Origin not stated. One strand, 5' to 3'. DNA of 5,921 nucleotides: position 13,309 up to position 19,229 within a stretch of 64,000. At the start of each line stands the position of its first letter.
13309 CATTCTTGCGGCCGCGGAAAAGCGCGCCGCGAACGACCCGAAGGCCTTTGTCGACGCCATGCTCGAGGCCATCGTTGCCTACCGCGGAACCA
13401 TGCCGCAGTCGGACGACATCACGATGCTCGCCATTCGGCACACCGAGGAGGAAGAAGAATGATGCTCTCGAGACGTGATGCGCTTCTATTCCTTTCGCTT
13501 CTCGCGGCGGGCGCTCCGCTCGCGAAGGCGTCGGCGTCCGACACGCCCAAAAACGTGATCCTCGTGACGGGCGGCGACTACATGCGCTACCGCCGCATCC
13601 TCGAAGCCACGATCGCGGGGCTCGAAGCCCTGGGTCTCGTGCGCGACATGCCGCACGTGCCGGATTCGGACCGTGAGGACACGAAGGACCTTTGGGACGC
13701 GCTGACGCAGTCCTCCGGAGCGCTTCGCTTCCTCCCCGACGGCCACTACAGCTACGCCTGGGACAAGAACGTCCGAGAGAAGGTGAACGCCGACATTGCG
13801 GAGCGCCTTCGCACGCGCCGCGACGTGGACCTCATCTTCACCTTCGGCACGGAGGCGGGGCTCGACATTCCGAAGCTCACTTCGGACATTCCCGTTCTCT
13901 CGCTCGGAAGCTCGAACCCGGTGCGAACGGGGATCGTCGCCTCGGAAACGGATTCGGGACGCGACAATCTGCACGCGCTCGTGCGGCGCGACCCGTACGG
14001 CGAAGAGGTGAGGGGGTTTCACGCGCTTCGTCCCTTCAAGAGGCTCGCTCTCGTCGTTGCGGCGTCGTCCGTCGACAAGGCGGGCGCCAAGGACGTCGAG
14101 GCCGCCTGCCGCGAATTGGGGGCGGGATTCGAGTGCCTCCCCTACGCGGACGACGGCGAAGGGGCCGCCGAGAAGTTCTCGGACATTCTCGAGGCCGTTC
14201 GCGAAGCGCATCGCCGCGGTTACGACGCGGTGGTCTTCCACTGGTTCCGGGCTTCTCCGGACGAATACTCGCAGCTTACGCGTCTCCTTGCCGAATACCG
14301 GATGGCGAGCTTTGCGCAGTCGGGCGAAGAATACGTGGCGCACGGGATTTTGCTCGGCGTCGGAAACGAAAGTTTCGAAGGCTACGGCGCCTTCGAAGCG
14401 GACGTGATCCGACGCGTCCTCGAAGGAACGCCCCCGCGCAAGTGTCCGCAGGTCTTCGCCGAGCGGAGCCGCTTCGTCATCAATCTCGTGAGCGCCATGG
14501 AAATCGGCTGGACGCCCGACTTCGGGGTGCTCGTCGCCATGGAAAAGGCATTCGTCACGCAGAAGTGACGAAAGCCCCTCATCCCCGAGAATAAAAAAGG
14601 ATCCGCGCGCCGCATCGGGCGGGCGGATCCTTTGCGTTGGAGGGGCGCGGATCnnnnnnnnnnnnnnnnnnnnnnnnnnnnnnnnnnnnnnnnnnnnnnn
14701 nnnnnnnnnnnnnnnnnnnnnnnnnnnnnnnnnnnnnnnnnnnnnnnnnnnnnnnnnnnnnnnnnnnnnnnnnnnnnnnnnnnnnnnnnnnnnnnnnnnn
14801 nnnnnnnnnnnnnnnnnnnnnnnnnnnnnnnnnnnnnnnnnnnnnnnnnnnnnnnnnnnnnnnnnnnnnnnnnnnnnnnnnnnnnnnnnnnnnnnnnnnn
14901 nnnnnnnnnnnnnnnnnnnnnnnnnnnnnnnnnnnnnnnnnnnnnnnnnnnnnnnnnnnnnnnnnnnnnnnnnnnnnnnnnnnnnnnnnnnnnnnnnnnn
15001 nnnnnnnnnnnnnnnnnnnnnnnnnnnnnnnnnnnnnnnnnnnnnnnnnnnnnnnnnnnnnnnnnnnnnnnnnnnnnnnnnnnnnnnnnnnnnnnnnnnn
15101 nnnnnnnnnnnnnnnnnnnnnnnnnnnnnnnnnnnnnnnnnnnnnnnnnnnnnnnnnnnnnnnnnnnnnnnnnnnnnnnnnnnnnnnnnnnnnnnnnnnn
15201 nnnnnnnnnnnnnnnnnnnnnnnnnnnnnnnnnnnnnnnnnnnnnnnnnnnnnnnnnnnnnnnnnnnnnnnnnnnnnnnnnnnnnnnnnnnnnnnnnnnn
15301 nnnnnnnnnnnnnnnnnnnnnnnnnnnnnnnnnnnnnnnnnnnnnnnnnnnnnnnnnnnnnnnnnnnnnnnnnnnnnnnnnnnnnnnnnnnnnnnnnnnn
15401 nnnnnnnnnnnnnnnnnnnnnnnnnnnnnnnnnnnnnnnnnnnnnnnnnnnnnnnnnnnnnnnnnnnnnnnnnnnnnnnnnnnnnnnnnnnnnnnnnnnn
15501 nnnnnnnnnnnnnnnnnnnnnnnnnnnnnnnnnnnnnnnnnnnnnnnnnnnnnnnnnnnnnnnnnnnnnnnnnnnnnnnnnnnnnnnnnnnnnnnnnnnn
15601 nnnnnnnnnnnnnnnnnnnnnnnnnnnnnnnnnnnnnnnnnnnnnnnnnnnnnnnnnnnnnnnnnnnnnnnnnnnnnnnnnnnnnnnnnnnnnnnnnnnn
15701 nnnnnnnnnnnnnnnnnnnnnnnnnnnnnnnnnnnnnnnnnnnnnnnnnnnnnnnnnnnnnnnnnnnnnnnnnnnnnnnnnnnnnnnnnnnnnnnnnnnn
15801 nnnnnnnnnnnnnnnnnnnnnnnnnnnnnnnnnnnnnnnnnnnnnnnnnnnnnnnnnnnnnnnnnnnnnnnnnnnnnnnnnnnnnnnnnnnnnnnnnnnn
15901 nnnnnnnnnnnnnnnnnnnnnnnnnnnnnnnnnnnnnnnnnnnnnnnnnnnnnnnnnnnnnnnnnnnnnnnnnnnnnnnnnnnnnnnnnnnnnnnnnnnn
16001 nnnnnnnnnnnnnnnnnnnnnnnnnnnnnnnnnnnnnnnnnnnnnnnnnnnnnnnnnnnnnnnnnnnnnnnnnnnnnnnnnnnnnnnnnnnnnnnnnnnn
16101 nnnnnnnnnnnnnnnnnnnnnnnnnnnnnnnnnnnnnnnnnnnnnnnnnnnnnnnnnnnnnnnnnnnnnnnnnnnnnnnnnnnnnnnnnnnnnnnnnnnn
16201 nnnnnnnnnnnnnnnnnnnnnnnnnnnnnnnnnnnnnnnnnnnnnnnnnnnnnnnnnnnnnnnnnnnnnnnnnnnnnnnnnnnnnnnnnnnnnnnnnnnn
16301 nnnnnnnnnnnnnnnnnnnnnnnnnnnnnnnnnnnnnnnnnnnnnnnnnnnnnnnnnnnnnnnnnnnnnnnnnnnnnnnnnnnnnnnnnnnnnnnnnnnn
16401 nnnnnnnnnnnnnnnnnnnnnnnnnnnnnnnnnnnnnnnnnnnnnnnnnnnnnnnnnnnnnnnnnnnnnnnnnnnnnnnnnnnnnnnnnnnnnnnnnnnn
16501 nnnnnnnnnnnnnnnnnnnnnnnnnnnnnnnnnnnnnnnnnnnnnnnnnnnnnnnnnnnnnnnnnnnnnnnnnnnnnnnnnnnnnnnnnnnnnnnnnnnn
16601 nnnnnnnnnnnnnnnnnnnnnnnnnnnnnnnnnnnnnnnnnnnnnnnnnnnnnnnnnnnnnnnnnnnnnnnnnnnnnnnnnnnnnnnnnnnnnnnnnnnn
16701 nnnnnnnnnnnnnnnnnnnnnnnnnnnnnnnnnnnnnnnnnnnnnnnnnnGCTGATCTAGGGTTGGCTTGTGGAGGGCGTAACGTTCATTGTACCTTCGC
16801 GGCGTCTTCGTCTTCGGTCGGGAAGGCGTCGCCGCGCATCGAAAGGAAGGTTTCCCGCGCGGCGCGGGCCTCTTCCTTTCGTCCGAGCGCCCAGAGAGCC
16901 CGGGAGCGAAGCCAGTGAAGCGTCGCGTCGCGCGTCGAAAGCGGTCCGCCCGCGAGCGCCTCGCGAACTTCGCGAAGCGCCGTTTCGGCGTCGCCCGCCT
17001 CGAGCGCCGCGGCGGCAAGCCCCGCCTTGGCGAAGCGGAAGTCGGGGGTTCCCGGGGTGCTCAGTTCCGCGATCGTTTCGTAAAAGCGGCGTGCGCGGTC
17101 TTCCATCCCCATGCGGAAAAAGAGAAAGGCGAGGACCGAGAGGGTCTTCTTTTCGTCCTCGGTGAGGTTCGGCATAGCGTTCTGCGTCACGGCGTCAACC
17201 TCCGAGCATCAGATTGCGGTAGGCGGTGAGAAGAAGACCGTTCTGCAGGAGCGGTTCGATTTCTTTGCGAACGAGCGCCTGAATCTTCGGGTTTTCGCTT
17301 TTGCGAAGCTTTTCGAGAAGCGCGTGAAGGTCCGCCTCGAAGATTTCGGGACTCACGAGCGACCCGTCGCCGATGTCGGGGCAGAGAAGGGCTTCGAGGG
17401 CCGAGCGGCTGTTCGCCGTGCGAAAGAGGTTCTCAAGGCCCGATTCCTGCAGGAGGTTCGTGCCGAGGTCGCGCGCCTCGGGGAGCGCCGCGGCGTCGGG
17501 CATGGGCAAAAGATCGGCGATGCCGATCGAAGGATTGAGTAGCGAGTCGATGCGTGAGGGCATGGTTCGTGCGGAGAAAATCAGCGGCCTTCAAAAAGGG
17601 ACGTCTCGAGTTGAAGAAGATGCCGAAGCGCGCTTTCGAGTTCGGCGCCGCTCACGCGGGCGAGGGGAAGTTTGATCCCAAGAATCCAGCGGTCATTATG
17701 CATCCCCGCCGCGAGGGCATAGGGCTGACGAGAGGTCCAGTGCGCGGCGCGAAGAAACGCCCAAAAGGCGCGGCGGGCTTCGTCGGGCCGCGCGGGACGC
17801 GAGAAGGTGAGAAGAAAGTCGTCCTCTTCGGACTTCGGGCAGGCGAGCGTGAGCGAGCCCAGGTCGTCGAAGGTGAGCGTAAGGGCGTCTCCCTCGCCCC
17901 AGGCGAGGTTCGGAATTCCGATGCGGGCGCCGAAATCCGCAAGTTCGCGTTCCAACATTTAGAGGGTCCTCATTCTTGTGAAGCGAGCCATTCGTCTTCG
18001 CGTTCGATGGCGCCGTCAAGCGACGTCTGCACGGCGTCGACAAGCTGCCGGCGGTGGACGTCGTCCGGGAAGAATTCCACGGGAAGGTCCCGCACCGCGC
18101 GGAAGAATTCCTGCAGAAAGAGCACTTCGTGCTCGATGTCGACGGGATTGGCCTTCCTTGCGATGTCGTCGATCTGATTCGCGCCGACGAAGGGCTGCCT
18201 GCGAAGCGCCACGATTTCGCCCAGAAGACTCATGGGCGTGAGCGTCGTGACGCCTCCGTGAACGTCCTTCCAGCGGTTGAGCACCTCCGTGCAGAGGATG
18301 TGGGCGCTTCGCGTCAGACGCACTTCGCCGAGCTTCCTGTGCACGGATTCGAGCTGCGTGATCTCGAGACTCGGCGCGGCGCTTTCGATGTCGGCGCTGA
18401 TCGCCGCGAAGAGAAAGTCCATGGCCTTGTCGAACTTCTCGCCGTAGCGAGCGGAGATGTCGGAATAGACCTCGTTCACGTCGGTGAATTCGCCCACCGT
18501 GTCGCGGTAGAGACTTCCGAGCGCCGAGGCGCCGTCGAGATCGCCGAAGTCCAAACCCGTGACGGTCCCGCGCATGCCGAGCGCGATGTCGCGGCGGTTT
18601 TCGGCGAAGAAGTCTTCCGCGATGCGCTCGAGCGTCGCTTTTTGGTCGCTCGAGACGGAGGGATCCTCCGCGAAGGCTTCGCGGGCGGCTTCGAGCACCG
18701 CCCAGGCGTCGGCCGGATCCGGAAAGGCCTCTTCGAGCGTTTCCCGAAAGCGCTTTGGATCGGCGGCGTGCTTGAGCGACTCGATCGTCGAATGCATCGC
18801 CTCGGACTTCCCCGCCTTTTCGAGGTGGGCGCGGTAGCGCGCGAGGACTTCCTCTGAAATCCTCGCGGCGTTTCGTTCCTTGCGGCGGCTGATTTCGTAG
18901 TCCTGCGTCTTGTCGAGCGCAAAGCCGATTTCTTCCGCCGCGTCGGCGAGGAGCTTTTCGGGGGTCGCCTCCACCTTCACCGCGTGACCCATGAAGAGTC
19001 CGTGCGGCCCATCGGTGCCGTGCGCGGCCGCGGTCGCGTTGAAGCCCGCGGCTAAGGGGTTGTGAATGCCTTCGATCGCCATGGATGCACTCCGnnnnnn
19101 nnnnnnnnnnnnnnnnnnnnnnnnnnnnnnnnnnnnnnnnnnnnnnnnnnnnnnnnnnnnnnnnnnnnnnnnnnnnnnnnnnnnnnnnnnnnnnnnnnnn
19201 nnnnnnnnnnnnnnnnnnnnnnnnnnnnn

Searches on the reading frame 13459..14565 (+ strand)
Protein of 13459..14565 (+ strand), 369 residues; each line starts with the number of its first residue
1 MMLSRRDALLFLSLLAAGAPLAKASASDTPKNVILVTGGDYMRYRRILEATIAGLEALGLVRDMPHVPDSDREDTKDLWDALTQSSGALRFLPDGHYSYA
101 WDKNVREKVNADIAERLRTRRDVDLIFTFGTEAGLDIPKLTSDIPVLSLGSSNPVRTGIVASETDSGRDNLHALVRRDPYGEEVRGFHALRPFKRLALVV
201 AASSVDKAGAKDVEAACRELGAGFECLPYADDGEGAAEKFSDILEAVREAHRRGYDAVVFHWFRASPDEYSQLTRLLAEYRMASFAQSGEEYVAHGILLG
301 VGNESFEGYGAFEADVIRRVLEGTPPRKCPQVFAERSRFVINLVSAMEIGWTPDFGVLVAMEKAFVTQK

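Call 6: search_protein_families(library=pfam, proteins=[window:13459-14565:+], max_evalue=0.001)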
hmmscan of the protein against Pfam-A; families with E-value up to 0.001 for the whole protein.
window:13459-14565:+ (369 aa): 1 family
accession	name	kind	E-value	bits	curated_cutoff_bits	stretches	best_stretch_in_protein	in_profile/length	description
PF04392.18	ABC_sub_bind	-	2.1e-09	37.5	25.9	1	111-353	50-281/293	ABC transporter substrate binding protein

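Call 16: search_protein_families(library=ncbifam, proteins=[window:13459-14565:+], max_evalue=0.001)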
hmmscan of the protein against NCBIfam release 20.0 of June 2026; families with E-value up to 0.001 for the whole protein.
window:13459-14565:+ (369 aa): 1 family
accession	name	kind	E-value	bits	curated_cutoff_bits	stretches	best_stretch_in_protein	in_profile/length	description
NF041285.1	ABC_SBP_TrpX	equivalog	0.00013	21.2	390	0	114-218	84-188/322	tryptophan ABC transporter substrate-binding protein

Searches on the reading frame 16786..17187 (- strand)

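Call 28: search_protein_families(library=pfam, proteins=[window:16786-17187:-], max_evalue=1)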
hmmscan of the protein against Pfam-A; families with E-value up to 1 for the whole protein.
window:16786-17187:- (133 aa): 9 families
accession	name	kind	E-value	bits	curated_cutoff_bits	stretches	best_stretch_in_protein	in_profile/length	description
PF07721.20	TPR_4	-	1.3e-06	28.9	27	2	90-111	3-24/26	Tetratricopeptide repeat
PF13428.12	TPR_14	-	2.3e-06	28.2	23.5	1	56-85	6-35/44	Tetratricopeptide repeat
PF07719.23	TPR_2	-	4.8e-05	23.6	27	1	88-110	1-23/34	Tetratricopeptide repeat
PF14559.12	TPR_19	-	5.7e-05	23.8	25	1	61-109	1-46/68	Tetratricopeptide repeat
PF13424.12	TPR_12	-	0.00019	22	30.1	2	15-79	5-73/77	Tetratricopeptide repeat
PF13432.12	TPR_16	-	0.00038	21.3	32.7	1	57-110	3-53/65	Tetratricopeptide repeat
PF06287.16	DUF1039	-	0.0013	19.4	25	1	3-38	17-52/65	Protein of unknown function (DUF1039)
PF13181.12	TPR_8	-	0.002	18.6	25.7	1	90-112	3-25/34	Tetratricopeptide repeat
PF13174.12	TPR_6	-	0.0056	17.7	26.3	0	19-40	6-27/33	Tetratricopeptide repeat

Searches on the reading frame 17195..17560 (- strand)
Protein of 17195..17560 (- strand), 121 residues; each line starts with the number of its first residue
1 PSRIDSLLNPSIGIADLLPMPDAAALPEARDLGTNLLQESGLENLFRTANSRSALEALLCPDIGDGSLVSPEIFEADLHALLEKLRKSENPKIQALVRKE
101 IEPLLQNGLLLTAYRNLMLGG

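Call 28: search_protein_families(library=pfam, proteins=[window:17195-17560:-], max_evalue=1)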
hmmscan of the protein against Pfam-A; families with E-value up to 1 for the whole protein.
window:17195-17560:- (121 aa): 1 family
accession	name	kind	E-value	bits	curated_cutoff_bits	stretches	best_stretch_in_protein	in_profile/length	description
PF09474.15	Type_III_YscX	-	1.8e-15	57.8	25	1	9-119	2-118/119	Type III secretion system YscX (type_III_YscX)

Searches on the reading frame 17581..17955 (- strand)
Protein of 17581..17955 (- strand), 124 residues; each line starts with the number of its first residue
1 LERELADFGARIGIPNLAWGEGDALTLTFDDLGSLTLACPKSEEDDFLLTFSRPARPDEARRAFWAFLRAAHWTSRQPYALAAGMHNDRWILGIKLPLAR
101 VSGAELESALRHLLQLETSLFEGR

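Call 28: search_protein_families(library=pfam, proteins=[window:17581-17955:-], max_evalue=1)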
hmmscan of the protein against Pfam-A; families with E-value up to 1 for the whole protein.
window:17581-17955:- (124 aa): 1 family
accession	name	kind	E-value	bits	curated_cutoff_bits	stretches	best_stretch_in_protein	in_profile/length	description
PF05932.18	CesT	-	6.6e-08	33.1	22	1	5-116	3-114/119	Tir chaperone protein (CesT) family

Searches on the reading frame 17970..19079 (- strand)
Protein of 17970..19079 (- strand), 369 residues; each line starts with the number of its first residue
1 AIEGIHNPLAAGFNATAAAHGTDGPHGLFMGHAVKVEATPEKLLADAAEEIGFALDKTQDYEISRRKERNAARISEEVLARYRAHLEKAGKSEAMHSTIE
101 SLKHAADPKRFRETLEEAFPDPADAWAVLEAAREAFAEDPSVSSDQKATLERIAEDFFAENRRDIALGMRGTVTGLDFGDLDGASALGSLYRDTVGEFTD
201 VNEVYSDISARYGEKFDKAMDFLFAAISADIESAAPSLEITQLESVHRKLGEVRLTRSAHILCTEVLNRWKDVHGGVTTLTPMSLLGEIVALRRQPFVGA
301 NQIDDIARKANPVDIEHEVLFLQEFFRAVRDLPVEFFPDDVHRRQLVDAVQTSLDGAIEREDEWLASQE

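Call 6: search_protein_families(library=pfam, proteins=[window:17970-19079:-], max_evalue=0.001)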
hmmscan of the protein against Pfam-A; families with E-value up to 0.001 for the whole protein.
window:17970-19079:- (369 aa): 2 families
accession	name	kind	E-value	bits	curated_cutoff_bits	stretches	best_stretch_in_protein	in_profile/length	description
PF09059.15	TyeA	-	1.2e-22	80.2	21.1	1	284-363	2-81/81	TyeA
PF07201.16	HrpJ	-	1.3e-13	52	25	1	45-212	3-166/166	HrpJ-like domain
